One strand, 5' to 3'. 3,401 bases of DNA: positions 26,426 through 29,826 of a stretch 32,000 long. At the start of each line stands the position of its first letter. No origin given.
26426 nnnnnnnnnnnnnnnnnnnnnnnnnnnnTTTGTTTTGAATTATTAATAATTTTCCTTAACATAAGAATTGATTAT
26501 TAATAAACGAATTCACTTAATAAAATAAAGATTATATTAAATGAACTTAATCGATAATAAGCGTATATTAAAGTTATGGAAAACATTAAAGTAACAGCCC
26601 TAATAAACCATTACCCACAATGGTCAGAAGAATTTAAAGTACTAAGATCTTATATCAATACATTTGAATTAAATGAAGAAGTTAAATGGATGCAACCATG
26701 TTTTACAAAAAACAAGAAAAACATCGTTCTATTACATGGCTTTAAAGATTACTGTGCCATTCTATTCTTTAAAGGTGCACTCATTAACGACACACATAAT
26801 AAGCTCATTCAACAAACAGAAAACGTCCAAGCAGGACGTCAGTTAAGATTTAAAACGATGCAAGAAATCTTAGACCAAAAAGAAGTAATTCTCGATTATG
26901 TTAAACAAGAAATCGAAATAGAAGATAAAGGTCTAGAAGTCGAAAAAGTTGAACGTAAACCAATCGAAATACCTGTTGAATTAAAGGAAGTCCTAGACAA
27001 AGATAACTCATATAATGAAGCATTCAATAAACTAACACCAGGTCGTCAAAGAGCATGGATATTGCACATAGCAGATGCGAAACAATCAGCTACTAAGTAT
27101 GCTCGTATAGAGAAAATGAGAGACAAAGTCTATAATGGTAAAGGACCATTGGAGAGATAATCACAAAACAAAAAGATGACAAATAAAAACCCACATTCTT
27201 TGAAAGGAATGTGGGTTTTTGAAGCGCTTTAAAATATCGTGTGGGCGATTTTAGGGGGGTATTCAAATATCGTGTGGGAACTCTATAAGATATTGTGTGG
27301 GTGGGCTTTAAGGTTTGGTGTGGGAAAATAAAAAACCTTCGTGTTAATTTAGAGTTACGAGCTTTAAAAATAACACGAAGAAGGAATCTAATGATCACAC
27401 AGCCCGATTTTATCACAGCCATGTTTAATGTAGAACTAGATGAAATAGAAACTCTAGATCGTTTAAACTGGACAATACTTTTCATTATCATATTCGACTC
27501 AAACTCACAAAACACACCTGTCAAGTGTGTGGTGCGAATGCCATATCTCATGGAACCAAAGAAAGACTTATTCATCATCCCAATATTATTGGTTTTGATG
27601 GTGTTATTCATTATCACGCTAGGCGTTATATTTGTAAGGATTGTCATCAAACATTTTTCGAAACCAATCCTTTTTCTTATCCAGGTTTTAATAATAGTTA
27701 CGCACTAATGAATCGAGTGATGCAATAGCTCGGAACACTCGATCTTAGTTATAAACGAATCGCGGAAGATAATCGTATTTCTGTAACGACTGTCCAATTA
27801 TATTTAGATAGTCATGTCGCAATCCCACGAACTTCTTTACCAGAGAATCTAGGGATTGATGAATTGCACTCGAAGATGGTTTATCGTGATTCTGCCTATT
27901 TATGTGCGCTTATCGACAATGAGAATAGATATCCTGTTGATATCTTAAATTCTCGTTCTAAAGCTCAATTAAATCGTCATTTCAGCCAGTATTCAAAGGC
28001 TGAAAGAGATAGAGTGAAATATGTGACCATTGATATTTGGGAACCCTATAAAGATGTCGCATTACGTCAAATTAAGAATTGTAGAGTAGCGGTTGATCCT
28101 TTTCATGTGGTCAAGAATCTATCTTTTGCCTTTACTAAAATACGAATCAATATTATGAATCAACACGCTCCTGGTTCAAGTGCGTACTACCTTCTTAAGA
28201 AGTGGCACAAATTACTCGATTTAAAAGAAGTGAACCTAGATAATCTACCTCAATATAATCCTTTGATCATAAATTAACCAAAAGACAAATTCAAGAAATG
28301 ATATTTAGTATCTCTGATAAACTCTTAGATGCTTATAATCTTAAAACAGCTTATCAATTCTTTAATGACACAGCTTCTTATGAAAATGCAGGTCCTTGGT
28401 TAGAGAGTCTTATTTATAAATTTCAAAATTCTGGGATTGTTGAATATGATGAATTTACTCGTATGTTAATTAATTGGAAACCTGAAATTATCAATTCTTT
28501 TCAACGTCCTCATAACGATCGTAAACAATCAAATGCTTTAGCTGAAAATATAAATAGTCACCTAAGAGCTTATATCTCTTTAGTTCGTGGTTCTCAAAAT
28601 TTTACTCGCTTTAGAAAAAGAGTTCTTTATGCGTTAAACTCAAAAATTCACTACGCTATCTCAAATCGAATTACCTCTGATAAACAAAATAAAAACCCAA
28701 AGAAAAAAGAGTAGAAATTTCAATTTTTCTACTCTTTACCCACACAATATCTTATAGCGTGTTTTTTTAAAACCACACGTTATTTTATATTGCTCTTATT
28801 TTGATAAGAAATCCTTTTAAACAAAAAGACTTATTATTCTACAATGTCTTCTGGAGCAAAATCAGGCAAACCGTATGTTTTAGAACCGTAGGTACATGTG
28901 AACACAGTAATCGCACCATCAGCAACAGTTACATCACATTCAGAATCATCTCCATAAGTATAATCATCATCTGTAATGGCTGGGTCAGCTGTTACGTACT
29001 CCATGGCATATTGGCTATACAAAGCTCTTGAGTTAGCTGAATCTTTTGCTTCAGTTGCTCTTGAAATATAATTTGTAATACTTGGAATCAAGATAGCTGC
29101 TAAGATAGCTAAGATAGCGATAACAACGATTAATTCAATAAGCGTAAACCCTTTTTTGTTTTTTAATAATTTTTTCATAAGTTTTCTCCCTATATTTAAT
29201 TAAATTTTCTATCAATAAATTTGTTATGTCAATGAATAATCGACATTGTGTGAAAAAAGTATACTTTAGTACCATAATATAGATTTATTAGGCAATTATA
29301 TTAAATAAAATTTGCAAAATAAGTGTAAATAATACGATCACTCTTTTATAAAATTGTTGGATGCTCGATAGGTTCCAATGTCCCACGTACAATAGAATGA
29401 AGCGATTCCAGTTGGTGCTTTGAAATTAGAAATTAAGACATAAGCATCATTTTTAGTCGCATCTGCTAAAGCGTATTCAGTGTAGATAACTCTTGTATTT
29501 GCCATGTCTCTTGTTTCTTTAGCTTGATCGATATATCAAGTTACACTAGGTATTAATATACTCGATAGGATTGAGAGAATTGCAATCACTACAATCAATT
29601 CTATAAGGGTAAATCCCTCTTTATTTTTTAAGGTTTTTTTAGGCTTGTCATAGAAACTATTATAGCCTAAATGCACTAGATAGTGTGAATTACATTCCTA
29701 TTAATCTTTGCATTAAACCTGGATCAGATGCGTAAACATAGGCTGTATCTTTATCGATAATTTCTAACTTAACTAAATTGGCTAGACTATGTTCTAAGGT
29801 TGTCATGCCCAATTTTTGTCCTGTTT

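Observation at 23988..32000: Retractile type IV pilus locus split into two convergent units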

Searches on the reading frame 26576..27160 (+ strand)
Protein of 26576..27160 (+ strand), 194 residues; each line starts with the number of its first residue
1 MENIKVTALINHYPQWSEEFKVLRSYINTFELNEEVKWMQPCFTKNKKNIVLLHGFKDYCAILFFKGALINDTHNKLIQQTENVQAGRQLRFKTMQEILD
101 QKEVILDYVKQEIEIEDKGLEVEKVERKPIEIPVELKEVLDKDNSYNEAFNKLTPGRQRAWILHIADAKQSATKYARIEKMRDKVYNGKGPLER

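Call 3: search_protein_families(library=pfam, proteins=[window:26576-27160:+], max_evalue=0.01)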
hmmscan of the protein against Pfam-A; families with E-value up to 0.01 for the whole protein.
window:26576-27160:+ (194 aa): 3 families
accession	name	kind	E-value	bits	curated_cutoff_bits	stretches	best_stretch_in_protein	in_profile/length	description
PF08818.16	DUF1801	-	2.6e-16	60.2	27.2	1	16-112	1-84/85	Domain of unknown function (DU1801)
PF13376.11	OmdA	-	1e-15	57.9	25.6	1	130-184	2-56/60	Bacteriocin-protection, YdeI or OmpD-Associated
PF18899.5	DUF5655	-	0.0029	18.1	24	1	24-108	20-101/109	Domain of unknown function (DUF5655)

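Call 6: search_protein_families(library=ncbifam, proteins=[window:26576-27160:+], max_evalue=0.01)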
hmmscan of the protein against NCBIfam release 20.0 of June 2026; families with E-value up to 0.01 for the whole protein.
window:26576-27160:+ (194 aa): 0 families

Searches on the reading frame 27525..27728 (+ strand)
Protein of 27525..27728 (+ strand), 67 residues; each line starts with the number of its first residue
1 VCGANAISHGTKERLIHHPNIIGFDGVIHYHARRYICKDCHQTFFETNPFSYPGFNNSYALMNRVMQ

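Call 39: search_protein_families(library=pfam, proteins=[window:27525-27728:+], max_evalue=0.01)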
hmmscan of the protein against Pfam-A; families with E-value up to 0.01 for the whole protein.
window:27525-27728:+ (67 aa): 2 families
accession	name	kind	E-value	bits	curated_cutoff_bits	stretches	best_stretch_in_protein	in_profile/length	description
PF14690.11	Zn_ribbon_ISL3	-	5.3e-07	30.4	25.5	1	6-40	13-47/47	zinc-finger of transposase IS204/IS1001/IS1096/IS1165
PF14522.11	Cytochrome_C7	-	0.0065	16.7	24.8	1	24-48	3-27/67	Cytochrome c7 and related cytochrome c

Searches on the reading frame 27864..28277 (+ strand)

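Call 39: search_protein_families(library=pfam, proteins=[window:27864-28277:+], max_evalue=0.01)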
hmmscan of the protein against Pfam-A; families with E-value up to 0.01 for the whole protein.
window:27864-28277:+ (137 aa): 1 family
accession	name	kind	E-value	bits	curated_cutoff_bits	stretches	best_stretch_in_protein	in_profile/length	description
PF01610.23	DDE_Tnp_ISL3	-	5.2e-19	69.4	23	1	14-133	16-143/240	Transposase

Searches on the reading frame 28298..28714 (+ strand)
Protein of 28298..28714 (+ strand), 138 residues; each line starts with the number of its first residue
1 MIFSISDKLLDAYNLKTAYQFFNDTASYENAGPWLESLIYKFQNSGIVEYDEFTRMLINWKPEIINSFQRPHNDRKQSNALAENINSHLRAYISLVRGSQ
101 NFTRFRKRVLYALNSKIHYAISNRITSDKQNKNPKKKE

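Call 39: search_protein_families(library=pfam, proteins=[window:28298-28714:+], max_evalue=0.01)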
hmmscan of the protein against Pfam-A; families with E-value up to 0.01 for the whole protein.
window:28298-28714:+ (138 aa): 1 family
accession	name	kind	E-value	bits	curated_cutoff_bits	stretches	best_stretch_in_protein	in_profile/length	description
PF01610.23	DDE_Tnp_ISL3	-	7e-14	52.6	23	1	4-109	140-240/240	Transposase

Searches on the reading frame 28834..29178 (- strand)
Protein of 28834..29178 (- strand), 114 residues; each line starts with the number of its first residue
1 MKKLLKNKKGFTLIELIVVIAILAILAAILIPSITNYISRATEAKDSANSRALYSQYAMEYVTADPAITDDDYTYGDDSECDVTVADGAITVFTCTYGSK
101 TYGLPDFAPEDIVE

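Call 3: search_protein_families(library=pfam, proteins=[window:28834-29178:-], max_evalue=0.01)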
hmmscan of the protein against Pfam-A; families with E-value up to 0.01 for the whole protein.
window:28834-29178:- (114 aa): 3 families
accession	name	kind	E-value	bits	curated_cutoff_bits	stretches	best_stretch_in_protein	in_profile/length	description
PF07963.17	N_methyl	-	1.9e-10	40.3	21.2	1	6-30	2-26/27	Prokaryotic N-terminal methylation motif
PF20456.3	DUF6709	-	0.0039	16.6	27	1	9-77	9-73/339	Family of unknown function (DUF6709)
PF16982.10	Flp1_like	-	0.0087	15.9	33.5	0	4-35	2-33/49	Putative Flagellin, Flp1-like, domain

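Call 6: search_protein_families(library=ncbifam, proteins=[window:28834-29178:-], max_evalue=0.01)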
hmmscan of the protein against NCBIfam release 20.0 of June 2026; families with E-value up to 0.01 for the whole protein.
window:28834-29178:- (114 aa): 17 families
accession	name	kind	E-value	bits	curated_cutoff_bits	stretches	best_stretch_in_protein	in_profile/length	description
NF007862.0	PRK10574.1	equivalog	3.5e-11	43.4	138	1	6-42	2-38/145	prepilin peptidase-dependent pilin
NF041775.1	typeIV_PilA_Myxo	equivalog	5.8e-10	39.5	400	1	8-56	10-58/214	type IV pilin protein PilA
NF041013.1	T4P_ComGE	equivalog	1.6e-09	37.7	49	1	6-55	1-51/83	competence type IV pilus minor pilin ComGE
TIGR02532.1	IV_pilin_GFxxxE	domain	1.9e-09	36.9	16.3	1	8-31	1-24/24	prepilin-type N-terminal cleavage/methylation domain-containing protein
TIGR01710.1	typeII_sec_gspG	equivalog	1.4e-08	34.8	88.85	1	9-53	1-45/134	type II secretion system major pseudopilin GspG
NF040999.1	pilin_ComGC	equivalog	1.5e-07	31.5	75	1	8-58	1-51/84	competence type IV pilus major pilin ComGC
NF047828.1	T3SSXpsI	equivalog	5.7e-06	26.4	150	1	9-67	2-59/132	type II secretion system protein XpsI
TIGR01708.2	typeII_sec_gspH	equivalog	1.4e-05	25.2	80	1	9-46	2-38/169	type II secretion system minor pseudopilin GspH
NF007800.0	PRK10506.1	equivalog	5.8e-05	23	158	1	2-41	2-41/163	prepilin peptidase-dependent protein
TIGR02596.1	TIGR02596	subfamily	9.7e-05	22.5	70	1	11-43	1-32/196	Verru_Chthon cassette protein D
NF041002.1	pilin_ComGF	equivalog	0.0004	20.6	80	1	8-46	1-39/139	competence type IV pilus minor pilin ComGF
NF040982.1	ComGD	equivalog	0.00041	20.8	70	1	8-43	1-36/139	competence type IV pilus minor pilin ComGD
TIGR01711.1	gspJ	equivalog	0.00062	19.6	64.85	1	9-65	1-56/192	type II secretion system minor pseudopilin GspJ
TIGR01707.1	gspI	equivalog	0.00068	20.1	44.35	1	10-42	1-33/101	type II secretion system minor pseudopilin GspI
TIGR02599.1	TIGR02599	subfamily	0.0018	17.6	256.5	1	10-50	1-40/361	Verru_Chthon cassette protein C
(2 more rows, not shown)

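Call 15: find_encoding_contigs(protein=window:28834-29178:-, flank=10000, max_places=4)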
Protein window:28834-29178:- (114 aa): no gene with exactly this product is on record in the collection.

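Call 56: search_solved_structures(query=window:28834-29178:-, max_evalue=0.01)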
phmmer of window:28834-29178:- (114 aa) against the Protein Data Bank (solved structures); distinct sequences matched with E-value up to 0.01: 19.
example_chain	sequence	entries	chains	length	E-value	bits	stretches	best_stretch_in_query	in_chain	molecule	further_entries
9egp_A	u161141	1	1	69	1e-09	42.1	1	3-53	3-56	Geopilin domain 1 protein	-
7tgg_A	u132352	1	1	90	1.4e-09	41.7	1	3-65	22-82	Geopilin domain 1 protein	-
8tj2_C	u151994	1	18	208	1.1e-06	32.3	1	11-57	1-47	Type IV major pilin protein PilA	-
8pfb_G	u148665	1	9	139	2.8e-06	31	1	11-65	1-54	Type IV pilin PilE1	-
1oqw_A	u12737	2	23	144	5.1e-06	30.2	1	11-49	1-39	Fimbrial protein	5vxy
8qqj_J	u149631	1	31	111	6.5e-06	29.8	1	11-102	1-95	Type IV narrow pilus major component PilA5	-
6xxe_A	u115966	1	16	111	7.8e-06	29.6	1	11-102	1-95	Uncharacterized protein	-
8tum_e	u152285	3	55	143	8.2e-06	29.5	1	11-48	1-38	Type IV major pilin protein PilA | Pilin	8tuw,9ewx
2m7g_A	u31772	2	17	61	8.3e-06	29.5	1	11-65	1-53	Geopilin domain 1 protein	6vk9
9laa_A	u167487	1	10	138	1.4e-05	28.7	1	3-42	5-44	Type IV pilin protein PilA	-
8tob_GA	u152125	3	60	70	5.7e-05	26.8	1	12-47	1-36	Fimbrial protein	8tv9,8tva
6gv9_A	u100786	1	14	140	6.6e-05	26.6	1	11-42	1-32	Prepilin peptidase-dependent protein D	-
3sok_A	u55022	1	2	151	0.00012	25.8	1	11-45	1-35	Fimbrial protein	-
8p3b_A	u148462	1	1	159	0.00017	25.2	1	11-45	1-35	Fimbrial protein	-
1ay2_A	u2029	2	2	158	0.00018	25.2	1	11-44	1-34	TYPE 4 PILIN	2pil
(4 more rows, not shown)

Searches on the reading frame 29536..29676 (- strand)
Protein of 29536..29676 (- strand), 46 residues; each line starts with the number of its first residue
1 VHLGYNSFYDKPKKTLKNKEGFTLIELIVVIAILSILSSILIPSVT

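Call 3: search_protein_families(library=pfam, proteins=[window:29536-29676:-], max_evalue=0.01)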
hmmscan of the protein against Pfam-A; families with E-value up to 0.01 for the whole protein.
window:29536-29676:- (46 aa): 1 family
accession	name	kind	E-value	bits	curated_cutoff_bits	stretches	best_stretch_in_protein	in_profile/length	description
PF07963.17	N_methyl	-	8.3e-10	38.3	21.2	1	17-41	2-26/27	Prokaryotic N-terminal methylation motif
